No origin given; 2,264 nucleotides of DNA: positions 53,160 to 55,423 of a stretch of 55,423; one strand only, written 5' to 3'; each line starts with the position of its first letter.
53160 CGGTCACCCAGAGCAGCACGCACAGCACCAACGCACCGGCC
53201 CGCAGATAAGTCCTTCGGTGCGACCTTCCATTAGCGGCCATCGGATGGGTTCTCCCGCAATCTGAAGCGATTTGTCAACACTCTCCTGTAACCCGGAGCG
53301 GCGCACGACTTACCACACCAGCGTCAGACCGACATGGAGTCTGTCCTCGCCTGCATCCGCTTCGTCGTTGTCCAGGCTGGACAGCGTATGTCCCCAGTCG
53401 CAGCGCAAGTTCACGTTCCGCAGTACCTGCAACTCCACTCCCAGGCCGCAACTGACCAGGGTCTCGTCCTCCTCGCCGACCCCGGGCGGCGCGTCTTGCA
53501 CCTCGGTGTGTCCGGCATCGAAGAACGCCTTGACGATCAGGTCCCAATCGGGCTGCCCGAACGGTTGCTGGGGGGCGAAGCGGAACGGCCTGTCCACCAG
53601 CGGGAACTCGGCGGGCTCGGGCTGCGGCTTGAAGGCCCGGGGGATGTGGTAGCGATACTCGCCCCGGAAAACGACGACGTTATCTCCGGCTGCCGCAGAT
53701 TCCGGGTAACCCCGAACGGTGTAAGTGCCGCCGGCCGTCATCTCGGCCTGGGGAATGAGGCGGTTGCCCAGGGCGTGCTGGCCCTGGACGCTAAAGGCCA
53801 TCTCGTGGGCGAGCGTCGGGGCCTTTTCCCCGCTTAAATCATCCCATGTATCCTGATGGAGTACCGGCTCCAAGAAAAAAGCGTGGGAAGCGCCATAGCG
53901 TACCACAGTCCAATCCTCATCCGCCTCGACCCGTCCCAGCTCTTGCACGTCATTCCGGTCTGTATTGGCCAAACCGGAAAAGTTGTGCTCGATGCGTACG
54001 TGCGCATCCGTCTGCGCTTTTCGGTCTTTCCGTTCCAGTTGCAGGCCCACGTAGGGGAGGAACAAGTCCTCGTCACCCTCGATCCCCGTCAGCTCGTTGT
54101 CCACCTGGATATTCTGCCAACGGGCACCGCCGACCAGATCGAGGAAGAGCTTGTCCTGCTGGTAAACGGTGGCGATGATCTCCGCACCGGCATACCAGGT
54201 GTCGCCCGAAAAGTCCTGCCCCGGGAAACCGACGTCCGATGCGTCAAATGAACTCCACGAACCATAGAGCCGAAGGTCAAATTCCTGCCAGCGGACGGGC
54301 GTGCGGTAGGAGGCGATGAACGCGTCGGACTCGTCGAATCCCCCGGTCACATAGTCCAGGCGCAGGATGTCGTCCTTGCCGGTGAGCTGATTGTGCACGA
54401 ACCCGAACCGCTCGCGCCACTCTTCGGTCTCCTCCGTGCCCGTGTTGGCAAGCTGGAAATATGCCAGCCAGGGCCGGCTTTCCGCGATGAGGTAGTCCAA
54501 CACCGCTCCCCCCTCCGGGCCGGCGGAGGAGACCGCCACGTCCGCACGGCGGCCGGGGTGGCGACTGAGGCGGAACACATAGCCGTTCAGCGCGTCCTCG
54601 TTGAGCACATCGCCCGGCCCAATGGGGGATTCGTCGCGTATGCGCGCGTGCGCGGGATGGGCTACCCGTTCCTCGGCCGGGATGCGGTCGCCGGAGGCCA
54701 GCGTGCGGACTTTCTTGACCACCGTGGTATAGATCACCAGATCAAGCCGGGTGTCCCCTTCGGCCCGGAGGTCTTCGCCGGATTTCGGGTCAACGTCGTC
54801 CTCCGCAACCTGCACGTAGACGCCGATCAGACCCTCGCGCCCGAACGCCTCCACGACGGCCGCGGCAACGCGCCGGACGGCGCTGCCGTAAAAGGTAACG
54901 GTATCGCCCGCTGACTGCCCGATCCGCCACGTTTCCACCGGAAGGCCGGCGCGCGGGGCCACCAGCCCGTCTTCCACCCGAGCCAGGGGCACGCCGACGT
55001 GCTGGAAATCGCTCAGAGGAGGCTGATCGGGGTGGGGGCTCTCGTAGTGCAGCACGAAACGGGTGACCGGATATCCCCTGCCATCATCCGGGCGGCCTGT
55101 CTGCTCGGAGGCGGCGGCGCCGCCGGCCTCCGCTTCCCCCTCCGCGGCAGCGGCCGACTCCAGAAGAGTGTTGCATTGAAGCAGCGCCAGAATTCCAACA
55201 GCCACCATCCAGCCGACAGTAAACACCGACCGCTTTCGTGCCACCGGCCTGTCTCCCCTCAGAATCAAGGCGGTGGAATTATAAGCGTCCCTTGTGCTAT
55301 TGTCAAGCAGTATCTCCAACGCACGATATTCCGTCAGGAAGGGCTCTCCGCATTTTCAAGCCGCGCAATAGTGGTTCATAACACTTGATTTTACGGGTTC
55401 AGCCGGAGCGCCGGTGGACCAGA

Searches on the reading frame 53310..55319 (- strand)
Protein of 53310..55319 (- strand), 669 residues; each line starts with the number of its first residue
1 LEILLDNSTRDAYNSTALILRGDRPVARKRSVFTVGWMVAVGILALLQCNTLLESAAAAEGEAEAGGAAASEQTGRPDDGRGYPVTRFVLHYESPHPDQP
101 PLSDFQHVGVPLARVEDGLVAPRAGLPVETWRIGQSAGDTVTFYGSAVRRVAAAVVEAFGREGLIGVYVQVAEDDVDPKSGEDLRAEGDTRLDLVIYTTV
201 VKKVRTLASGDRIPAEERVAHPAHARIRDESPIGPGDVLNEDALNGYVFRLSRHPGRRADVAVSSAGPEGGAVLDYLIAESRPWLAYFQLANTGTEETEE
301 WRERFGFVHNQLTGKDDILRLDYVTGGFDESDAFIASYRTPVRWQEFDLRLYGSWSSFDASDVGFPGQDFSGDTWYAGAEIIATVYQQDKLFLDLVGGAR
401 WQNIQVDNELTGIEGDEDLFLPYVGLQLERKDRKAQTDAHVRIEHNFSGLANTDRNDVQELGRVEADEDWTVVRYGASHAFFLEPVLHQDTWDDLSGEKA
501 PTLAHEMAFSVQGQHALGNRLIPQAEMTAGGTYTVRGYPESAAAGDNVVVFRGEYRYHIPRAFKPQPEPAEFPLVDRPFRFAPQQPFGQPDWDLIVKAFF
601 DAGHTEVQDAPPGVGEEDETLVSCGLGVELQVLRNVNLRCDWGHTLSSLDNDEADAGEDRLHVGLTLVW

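Call 32: search_protein_families(library=pfam, proteins=[window:53310-55319:-], max_evalue=0.001)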
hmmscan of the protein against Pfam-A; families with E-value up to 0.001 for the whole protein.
window:53310-55319:- (669 aa): 1 family
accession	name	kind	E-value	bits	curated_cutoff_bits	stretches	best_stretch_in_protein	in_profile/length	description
PF03865.19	ShlB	-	3.3e-11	43.7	22.7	2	510-560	224-272/311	Haemolysin secretion/activation protein ShlB/FhaC/HecB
